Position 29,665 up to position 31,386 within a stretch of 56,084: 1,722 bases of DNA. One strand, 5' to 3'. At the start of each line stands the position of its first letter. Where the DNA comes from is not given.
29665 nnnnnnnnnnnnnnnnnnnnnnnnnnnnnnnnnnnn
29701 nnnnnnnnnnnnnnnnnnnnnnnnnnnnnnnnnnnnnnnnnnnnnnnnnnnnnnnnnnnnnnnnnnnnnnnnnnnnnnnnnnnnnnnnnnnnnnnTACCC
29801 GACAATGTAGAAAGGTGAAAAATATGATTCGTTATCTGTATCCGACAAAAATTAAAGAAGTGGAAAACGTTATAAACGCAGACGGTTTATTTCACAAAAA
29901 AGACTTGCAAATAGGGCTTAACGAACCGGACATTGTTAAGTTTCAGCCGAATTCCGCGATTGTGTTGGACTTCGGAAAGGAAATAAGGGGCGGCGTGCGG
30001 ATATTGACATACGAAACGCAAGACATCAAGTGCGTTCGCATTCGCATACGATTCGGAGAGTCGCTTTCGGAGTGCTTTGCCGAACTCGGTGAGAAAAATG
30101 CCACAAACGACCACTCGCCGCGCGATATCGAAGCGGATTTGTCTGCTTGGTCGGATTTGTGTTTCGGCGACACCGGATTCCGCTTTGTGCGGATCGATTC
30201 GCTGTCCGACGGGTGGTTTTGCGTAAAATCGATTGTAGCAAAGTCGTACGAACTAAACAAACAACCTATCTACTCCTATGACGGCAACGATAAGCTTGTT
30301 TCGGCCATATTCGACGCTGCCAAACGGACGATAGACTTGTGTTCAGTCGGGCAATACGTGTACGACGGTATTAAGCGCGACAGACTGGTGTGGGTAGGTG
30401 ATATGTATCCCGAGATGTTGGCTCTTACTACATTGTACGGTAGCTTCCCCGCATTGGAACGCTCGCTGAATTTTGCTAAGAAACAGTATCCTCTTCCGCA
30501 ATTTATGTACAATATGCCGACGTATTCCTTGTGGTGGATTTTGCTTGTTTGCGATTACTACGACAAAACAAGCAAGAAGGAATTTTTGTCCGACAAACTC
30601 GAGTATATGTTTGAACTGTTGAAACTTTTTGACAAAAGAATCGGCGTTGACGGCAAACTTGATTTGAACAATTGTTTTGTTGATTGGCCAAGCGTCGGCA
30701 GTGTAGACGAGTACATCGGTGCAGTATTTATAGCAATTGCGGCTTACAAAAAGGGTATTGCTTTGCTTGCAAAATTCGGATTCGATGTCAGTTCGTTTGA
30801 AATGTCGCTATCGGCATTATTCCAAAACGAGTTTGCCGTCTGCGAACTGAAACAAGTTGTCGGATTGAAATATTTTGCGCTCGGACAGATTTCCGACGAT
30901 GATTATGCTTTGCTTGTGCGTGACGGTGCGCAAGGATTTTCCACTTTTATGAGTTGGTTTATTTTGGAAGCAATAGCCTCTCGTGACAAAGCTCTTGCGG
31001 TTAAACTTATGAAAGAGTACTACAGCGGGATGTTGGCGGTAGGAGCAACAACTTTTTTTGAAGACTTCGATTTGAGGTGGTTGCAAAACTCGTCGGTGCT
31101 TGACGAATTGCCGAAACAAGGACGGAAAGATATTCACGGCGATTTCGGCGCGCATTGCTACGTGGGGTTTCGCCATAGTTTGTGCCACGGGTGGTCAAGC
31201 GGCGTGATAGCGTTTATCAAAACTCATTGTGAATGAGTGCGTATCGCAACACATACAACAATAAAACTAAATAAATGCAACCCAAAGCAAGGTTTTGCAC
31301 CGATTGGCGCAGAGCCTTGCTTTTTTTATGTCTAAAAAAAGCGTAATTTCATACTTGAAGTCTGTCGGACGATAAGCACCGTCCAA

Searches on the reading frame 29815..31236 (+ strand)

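Call 29: search_protein_families(library=pfam, proteins=[window:29815-31236:+], max_evalue=1)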
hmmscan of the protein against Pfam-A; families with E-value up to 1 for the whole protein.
window:29815-31236:+ (473 aa): 4 families
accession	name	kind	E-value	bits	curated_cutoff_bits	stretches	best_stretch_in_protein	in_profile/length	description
PF17389.8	Bac_rhamnosid6H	-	9.5e-06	25.6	24.5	1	158-300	9-164/339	Bacterial alpha-L-rhamnosidase 6 hairpin glycosidase domain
PF21104.3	Glyco_hydro_78_N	-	0.021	14.8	27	1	41-93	31-85/142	Glycosyl hydrolase family 78 alpha-rhamnosidase N-terminal domain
PF05592.18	Bac_rhamnosid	-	0.032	14.6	22.2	1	46-132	5-89/102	Bacterial alpha-L-rhamnosidase concanavalin-like domain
PF06202.20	GDE_C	-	0.043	13.2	21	1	231-289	76-134/367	Amylo-alpha-1,6-glucosidase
